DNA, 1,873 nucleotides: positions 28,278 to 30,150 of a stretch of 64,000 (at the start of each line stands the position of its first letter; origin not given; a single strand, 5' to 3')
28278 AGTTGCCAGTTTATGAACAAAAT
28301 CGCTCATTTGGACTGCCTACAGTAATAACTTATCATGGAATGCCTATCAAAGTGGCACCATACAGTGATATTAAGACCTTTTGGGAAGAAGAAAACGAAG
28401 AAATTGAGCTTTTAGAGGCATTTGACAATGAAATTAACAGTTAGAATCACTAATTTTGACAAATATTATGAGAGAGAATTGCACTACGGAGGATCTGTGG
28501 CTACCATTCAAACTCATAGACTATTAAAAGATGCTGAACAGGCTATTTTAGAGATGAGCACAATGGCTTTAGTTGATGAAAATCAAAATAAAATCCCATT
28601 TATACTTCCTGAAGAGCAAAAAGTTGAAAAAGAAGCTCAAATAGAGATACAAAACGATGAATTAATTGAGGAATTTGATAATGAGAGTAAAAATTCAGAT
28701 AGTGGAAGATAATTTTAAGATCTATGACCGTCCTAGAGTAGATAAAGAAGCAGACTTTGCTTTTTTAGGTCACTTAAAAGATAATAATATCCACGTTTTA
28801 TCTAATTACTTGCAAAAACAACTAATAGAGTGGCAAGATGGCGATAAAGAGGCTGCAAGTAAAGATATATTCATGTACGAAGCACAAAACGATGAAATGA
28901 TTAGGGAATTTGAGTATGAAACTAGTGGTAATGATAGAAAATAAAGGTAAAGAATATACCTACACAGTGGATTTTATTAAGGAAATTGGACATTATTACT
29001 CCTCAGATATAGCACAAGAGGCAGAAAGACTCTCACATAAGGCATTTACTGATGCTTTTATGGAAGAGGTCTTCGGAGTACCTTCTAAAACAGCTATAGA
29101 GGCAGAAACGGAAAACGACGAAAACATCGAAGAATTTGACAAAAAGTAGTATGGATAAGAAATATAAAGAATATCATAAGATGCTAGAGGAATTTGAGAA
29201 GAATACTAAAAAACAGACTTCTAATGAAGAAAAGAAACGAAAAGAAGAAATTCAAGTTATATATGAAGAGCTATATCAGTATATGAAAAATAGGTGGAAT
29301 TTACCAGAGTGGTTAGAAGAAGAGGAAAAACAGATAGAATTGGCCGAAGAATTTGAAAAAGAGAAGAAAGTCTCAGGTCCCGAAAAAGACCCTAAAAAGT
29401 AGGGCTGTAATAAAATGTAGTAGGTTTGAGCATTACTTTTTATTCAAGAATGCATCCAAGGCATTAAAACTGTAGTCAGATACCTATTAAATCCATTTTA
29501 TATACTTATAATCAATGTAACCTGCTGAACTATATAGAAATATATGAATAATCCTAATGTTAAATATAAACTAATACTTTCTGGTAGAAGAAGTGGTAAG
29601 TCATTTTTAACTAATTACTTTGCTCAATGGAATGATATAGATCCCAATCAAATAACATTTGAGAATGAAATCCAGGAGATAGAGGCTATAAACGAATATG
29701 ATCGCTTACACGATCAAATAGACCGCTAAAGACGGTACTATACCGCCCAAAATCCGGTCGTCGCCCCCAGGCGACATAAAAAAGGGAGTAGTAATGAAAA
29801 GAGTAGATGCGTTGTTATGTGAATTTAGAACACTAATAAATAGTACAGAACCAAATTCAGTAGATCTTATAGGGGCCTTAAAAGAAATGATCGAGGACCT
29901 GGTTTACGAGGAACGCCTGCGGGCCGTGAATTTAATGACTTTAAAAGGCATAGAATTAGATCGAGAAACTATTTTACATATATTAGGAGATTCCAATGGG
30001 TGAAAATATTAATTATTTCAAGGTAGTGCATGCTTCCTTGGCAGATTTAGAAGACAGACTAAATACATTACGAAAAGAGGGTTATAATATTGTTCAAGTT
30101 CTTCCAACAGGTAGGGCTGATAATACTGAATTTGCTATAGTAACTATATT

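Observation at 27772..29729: Promoter-proximal tandem array of 6-7 small acidic paralogues sharing a C-terminal [EQ]N[DE]E-x-I-x-EF[DE] tail, with the next start codon embedded in the tail codons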

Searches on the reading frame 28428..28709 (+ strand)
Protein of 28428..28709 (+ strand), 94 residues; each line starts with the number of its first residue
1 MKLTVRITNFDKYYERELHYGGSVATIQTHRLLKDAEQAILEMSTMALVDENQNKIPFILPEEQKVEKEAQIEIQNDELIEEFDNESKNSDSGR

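Call 7: search_protein_families(library=pfam, proteins=[window:28428-28709:+], max_evalue=1)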
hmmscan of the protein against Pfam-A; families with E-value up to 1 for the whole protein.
window:28428-28709:+ (94 aa): 0 families

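Call 8: search_protein_families(library=phrogs, proteins=[window:28428-28709:+], max_evalue=1)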
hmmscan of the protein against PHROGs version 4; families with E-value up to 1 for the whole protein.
window:28428-28709:+ (94 aa): 3 families
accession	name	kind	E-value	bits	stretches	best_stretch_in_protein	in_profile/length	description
phrog_26198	-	unknown function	0.054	14.9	1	13-83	41-110/121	-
phrog_1281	-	unknown function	0.062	14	1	27-88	95-155/195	-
phrog_24430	-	unknown function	0.42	11.4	1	7-54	15-60/62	-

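Call 27: find_homologous_proteins(query=A1, max_evalue=10)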
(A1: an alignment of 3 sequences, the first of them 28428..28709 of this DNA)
Query A1 (3 sequences) (94 aa, profile of the alignment): 4 proteins with E <= 10 among 56 candidates.
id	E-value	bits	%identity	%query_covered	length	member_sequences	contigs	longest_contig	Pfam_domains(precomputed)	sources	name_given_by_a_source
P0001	3.8e-41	157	98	100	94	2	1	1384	-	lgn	-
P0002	3.8e-27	112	30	89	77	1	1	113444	-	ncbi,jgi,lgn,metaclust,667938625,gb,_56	metaclust:\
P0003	5.8e-22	96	53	20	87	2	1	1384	-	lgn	-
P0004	2.1e-10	59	60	21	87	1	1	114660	-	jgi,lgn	jgi:hypothetical protein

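Call 28: find_encoding_contigs(protein=P0004, flank=6000, max_places=4)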
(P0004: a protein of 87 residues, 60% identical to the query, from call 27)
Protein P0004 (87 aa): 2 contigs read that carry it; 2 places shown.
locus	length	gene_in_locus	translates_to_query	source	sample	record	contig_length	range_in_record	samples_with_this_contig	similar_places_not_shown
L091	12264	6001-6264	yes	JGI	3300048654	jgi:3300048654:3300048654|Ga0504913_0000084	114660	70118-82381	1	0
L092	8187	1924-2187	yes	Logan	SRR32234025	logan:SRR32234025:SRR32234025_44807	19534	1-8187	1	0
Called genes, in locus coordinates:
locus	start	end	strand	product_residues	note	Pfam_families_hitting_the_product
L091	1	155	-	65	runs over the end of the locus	-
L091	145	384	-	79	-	-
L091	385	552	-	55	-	-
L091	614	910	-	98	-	-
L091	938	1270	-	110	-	-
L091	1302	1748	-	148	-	-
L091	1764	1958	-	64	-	-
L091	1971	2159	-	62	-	-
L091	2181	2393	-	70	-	-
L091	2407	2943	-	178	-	PF10263:SprT-like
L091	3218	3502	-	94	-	PF26096:DUF8033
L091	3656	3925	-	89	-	-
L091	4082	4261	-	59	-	-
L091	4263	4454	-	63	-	-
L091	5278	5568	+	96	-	-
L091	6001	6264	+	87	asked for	-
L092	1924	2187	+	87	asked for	-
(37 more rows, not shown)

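Call 29: find_encoding_contigs(protein=P0002, flank=3000, max_places=4)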
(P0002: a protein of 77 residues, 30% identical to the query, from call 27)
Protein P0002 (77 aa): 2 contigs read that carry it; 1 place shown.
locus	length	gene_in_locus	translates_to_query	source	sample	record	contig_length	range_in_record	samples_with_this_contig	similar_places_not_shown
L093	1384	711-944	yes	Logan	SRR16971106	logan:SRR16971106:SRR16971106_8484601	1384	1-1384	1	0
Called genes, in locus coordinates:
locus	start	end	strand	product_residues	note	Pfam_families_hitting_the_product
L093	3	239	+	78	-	?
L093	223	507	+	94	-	-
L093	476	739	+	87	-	-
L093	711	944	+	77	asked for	-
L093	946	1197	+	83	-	-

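Call 47: predict_structure(alignment_id=A6)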
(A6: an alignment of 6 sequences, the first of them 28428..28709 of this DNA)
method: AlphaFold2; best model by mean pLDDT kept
length: 94 residues; sequences in the alignment: 6
mean_pLDDT: 67.3   pTM: 0.44
mean pLDDT of the five models: 67.3, 67.2, 66.1, 65.4, 65.3
residues with pLDDT >= 90: 9; 70-90: 37; 50-70: 23; < 50: 25
segments of 3 or more residues with pLDDT < 50: 56-73, 91-94
pLDDT, mean of each block of 10 residues (from residue 1): 86 88 70 88 86 53 44 49 51 41
secondary structure, 60 per line:
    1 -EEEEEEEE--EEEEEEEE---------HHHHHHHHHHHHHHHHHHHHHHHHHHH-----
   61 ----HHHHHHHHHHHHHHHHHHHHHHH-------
elements in order: E2-9 E12-19 H29-55 H65-87

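Call 50: search_protein_representatives(alignment_id=A6)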
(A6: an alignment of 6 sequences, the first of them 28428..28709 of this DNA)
Query: 6 sequences, 93 profile positions. Proteins with E-value up to 0.001 (for the whole library): 7; up to 1e-10: 2; up to 1e-30: 1. The best 7 are listed.
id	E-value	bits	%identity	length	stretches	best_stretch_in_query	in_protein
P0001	2.9e-39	149.7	-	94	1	1-93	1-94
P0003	2.5e-29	117.8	-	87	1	1-93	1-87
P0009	4.5e-09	52.9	-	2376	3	3-52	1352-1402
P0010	9.1e-09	51.9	-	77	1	1-86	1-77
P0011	2.4e-05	40.9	-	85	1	1-93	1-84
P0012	1.1e-04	38.8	-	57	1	37-92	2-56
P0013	3.3e-04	37.3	-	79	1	1-87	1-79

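Call 52: find_encoding_contigs(protein=P0011, flank=8000, max_places=4)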
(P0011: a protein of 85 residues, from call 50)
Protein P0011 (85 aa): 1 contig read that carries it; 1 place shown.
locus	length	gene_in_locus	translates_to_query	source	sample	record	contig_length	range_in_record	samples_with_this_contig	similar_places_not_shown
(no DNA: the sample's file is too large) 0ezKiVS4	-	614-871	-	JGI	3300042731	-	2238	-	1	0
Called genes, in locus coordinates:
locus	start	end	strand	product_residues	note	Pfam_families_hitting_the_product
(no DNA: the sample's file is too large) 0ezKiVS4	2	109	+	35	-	?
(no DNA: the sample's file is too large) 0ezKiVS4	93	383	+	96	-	-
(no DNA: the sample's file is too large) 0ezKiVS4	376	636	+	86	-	-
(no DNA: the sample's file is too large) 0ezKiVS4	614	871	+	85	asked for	-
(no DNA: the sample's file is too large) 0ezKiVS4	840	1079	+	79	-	-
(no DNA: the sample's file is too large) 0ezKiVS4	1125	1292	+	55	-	-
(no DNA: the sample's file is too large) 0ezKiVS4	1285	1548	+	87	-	-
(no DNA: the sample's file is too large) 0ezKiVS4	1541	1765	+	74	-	-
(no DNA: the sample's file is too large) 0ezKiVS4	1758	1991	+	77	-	-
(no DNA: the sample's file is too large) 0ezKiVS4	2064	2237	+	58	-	?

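Call 53: find_encoding_contigs(protein=P0013, flank=8000, max_places=4)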
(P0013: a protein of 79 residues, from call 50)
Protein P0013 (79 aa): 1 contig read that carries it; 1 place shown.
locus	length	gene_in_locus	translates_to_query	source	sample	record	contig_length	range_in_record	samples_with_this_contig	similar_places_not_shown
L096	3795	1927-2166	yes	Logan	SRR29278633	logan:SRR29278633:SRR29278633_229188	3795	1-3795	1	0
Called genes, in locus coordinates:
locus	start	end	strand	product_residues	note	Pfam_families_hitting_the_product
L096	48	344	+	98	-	-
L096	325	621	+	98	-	-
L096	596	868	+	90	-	-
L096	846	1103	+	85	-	-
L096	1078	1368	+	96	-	-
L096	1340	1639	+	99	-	-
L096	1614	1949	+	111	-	-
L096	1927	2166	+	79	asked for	-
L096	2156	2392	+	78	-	-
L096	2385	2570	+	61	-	-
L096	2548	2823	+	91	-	-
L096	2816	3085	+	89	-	-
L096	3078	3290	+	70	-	-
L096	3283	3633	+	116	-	-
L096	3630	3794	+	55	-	?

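Call 55: fold_search(model_id=the predicted structure, library=pdb)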
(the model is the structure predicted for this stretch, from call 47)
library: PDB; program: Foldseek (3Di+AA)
matches with E <= 10: 32; with E <= 0.001: 0
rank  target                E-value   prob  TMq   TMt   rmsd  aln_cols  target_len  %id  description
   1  6fyx_G                1.1e+00  0.21  0.31  0.14  22.2        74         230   18  Structure of a partial yeast 48S preinitiation complex with eIF5 N-terminal domain (model C1) (released 2018-12-05)
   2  6fai_G                1.5e+00  0.18  0.32  0.14  23.9        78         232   15  Structure of a eukaryotic cytoplasmic pre-40S ribosomal subunit (released 2018-02-28)
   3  9n7b_L6               1.7e+00  0.18  0.32  0.14  22.2        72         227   17  SSU processome maturation and disassembly, State O (released 2025-10-29)
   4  8oh6_CT               1.9e+00  0.12  0.29  0.12  24.6        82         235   20  Crystal structure of the Candida albicans 80S ribosome in complex with Paromomycin (500umol) (released 2024-10-02)
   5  9g33_DG               2.0e+00  0.18  0.32  0.15  20.2        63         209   14  Stalled 90S - Utp23-Krr1-deltaC3 (released 2025-06-18)
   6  3j80_G                2.6e+00  0.13  0.28  0.12  19.9        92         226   13  CryoEM structure of 40S-eIF1-eIF1A preinitiation complex (released 2014-11-05)
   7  9n73_L6               3.4e+00  0.14  0.32  0.15  20.4        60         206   15  SSU processome maturation and disassembly, State G (released 2025-10-29)
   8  9n74_L6               3.6e+00  0.13  0.32  0.15  20.4        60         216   15  SSU processome maturation and disassembly, State H (released 2025-10-29)
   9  7pzy_H                5.0e+00  0.07  0.29  0.12  22.5        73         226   20  Structure of the vacant Candida albicans 80S ribosome (released 2022-05-18)
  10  2hj1_A                5.3e+00  0.07  0.17  0.21   5.4        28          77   18  Crystal structure of a 3D domain-swapped dimer of protein HI0395 from Haemophilus influenzae (released 2006-08-29)
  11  8oj3_I                5.3e+00  0.07  0.29  0.13  22.0        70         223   20  Crystal structure of the Candida albicans 80S ribosome in complex with geneticin G418 (rotated state) (released 2024-10-09)
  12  2uzr                  5.7e+00  0.10  0.31  0.26   5.1        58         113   16  A transforming mutation in the pleckstrin homology domain of AKT1 in cancer (AKT1-PH_E17K) (released 2007-07-17)
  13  7w5z_Y0               6.1e+00  0.06  0.22  0.23  17.3        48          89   14  Cryo-EM structure of Tetrahymena thermophila mitochondrial complex IV, composite dimer model (released 2022-04-06)
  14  7rro_a                6.1e+00  0.03  0.24  0.15  37.7       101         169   16  Structure of the 48-nm repeat doublet microtubule from bovine tracheal cilia (released 2021-10-27)
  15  3p9a_D                6.5e+00  0.04  0.22  0.16  16.7        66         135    6  An atomic view of the nonameric small terminase subunit of Bacteriophage P22 (released 2012-05-09)
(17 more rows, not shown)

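Call 56: fold_search(model_id=the predicted structure, library=viral)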
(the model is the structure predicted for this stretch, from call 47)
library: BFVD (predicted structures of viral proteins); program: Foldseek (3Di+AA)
matches with E <= 10: 266; with E <= 0.001: 0
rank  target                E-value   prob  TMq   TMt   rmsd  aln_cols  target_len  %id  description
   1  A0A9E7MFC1            4.4e-01  0.51  0.32  0.29   4.5        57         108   18  (no name in the UniProt tables at hand)
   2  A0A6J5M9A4            5.7e-01  0.35  0.32  0.46   4.0        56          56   20  Uncharacterized protein [uncultured Caudovirales phage]
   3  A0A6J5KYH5            7.9e-01  0.21  0.28  0.35  11.6        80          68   12  Uncharacterized protein [uncultured Caudovirales phage]
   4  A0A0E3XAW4            8.4e-01  0.92  0.45  0.74   2.1        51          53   12  Uncharacterized protein [Gordonia phage Gmala1]
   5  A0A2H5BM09            8.4e-01  0.23  0.37  0.31  13.9       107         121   15  Uncharacterized protein [Streptomyces phage HaugeAnator]
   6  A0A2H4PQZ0            9.6e-01  0.28  0.28  0.36   4.4        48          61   19  Uncharacterized protein [Streptomyces phage Manuel]
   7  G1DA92                1.0e+00  0.33  0.28  0.44   4.7        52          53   15  Uncharacterized protein [Mycobacterium phage HelDan]
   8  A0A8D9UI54            1.2e+00  0.14  0.22  0.24  10.4        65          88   15  (no name in the UniProt tables at hand)
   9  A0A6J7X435            1.3e+00  0.33  0.33  0.45   3.7        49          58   18  Uncharacterized protein [uncultured Caudovirales phage]
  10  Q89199                1.3e+00  0.20  0.27  0.48  10.7        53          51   11  A52R N-end protein [Variola virus]
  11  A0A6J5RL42            1.3e+00  0.15  0.27  0.27   6.3        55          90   18  Uncharacterized protein [uncultured Caudovirales phage]
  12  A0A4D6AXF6            1.5e+00  0.14  0.28  0.24  13.3        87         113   16  (no name in the UniProt tables at hand)
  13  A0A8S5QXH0            1.5e+00  0.10  0.22  0.34   8.9        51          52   24  Transposon-encoded protein [Siphoviridae sp. ctAnS47]
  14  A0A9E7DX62            1.5e+00  0.09  0.25  0.05  21.2        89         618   18  (no name in the UniProt tables at hand)
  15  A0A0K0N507            1.6e+00  0.38  0.30  0.40   4.1        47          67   19  Uncharacterized protein [Tsukamurella phage TIN2]
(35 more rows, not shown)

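Call 101: search_protein_families(library=ncbifam, proteins=[window:28428-28709:+], max_evalue=0.1)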
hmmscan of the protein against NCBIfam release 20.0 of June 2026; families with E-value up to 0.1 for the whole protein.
window:28428-28709:+ (94 aa): 1 family
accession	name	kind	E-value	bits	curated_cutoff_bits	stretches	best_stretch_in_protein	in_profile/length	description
TIGR00978.1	asd_EA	equivalog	0.073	12.1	301.2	1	44-71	185-209/342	aspartate-semialdehyde dehydrogenase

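Call 102: search_solved_structures(query=A6, max_evalue=1)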
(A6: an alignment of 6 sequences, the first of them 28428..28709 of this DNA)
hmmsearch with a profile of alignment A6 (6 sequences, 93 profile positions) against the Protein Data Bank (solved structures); distinct sequences matched with E-value up to 1: 1.
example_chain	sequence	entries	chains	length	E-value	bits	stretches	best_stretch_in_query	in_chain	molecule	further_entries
6xj9_A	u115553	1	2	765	0.15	15.9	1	12-83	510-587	Agarase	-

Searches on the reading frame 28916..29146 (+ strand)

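Call 7: search_protein_families(library=pfam, proteins=[window:28916-29146:+], max_evalue=1)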
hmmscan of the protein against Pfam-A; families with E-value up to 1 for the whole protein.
window:28916-29146:+ (77 aa): 1 family
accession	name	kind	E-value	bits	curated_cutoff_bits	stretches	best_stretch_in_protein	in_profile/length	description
PF20464.3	MmeI_N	-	0.036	14.8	27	1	32-66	13-48/181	MmeI, N-terminal domain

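Call 8: search_protein_families(library=phrogs, proteins=[window:28916-29146:+], max_evalue=1)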
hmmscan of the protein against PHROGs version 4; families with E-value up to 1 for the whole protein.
window:28916-29146:+ (77 aa): 4 families
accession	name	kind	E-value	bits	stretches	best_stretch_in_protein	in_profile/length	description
phrog_19226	-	unknown function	0.076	14.2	1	5-29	49-73/95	-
phrog_30818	-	unknown function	0.17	12.7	1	5-43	12-51/85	-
phrog_15170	-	unknown function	0.2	12.8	1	18-40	11-33/57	-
phrog_33327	-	unknown function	0.22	12.8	1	7-65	14-71/103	-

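Call 101: search_protein_families(library=ncbifam, proteins=[window:28916-29146:+], max_evalue=0.1)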
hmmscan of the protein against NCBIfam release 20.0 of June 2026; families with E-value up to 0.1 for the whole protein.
window:28916-29146:+ (77 aa): 0 families

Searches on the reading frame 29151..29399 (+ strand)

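Call 7: search_protein_families(library=pfam, proteins=[window:29151-29399:+], max_evalue=1)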
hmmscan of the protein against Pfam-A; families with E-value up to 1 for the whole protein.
window:29151-29399:+ (83 aa): 1 family
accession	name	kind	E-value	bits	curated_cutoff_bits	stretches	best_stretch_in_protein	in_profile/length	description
PF08668.18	HDOD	-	0.6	10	22.9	1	7-56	138-187/196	HDOD domain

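Call 8: search_protein_families(library=phrogs, proteins=[window:29151-29399:+], max_evalue=1)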
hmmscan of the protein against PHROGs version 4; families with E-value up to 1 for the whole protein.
window:29151-29399:+ (83 aa): 0 families

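Call 101: search_protein_families(library=ncbifam, proteins=[window:29151-29399:+], max_evalue=0.1)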
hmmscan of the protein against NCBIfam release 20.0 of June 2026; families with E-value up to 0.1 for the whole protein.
window:29151-29399:+ (83 aa): 1 family
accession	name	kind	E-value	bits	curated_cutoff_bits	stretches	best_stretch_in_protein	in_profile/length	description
NF008453.0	PRK11308.1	subfamily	0.058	12.6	408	1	17-60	84-127/334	dipeptide ABC transporter ATP-binding protein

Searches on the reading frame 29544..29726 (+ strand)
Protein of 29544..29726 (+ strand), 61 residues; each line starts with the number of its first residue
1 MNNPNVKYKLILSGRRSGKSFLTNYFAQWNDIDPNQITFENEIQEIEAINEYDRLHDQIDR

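Call 7: search_protein_families(library=pfam, proteins=[window:29544-29726:+], max_evalue=1)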
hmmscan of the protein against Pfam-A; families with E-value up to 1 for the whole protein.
window:29544-29726:+ (61 aa): 0 families

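Call 8: search_protein_families(library=phrogs, proteins=[window:29544-29726:+], max_evalue=1)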
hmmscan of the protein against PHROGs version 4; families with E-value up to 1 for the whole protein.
window:29544-29726:+ (61 aa): 3 families
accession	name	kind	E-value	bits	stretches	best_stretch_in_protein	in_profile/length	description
phrog_2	-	head and packaging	0.023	14.4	1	5-37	276-310/807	terminase large subunit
phrog_30529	-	unknown function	0.1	13.6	1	20-53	16-48/59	-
phrog_2120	-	tail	0.14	12.1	1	23-60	223-260/403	tail length tape measure protein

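Call 101: search_protein_families(library=ncbifam, proteins=[window:29544-29726:+], max_evalue=0.1)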
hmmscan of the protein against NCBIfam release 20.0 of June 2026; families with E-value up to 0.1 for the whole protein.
window:29544-29726:+ (61 aa): 0 families

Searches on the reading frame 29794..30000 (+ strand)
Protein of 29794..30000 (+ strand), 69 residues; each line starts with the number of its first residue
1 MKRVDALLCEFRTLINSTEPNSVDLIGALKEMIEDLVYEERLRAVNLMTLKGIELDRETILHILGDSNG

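Call 7: search_protein_families(library=pfam, proteins=[window:29794-30000:+], max_evalue=1)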
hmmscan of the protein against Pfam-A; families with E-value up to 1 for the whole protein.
window:29794-30000:+ (69 aa): 1 family
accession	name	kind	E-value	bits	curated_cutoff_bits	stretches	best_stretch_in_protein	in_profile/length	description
PF16844.10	DIMCO_N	-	0.11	13.3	36.7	1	22-56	21-57/91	Dinitrogenase iron-molybdenum cofactor, N-terminal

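Call 8: search_protein_families(library=phrogs, proteins=[window:29794-30000:+], max_evalue=1)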
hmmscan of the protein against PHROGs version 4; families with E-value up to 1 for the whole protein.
window:29794-30000:+ (69 aa): 0 families

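Call 86: find_homologous_proteins(query=A8, max_evalue=0.01)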
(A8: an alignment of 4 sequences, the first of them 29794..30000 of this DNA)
Query A8 (4 sequences) (69 aa, profile of the alignment): 5 proteins with E <= 0.01 among 470 candidates.
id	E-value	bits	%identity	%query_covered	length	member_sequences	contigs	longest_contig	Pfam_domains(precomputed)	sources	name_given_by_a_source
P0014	3.7e-34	134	100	100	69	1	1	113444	-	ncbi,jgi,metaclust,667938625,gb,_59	metaclust:\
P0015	2.7e-33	131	90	100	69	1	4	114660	-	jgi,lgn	jgi:hypothetical protein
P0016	1.7e-29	119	35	96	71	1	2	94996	-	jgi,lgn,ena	-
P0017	1.6e-26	110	52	72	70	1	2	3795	-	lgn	-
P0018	2.3e-18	83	47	80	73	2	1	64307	-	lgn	-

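Call 87: find_encoding_contigs(protein=P0018, flank=8000, max_places=4)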
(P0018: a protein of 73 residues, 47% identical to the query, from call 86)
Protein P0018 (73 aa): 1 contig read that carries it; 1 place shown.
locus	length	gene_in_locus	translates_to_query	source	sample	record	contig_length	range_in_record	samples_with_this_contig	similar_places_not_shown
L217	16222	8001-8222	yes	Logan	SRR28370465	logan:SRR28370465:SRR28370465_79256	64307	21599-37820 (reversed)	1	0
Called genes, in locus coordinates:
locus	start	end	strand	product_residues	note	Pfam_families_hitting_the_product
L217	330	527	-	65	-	-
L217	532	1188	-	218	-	PF17338:GP88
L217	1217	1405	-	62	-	-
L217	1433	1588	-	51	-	-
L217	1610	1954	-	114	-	-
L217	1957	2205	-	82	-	-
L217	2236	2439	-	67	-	-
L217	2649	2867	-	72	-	-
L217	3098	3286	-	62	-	-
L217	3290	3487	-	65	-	-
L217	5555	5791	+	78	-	-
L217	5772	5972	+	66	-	-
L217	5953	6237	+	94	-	-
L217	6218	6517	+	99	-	-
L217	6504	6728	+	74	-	-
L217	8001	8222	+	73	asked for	-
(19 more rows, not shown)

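Call 101: search_protein_families(library=ncbifam, proteins=[window:29794-30000:+], max_evalue=0.1)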
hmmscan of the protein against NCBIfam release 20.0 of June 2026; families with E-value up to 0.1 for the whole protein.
window:29794-30000:+ (69 aa): 0 families
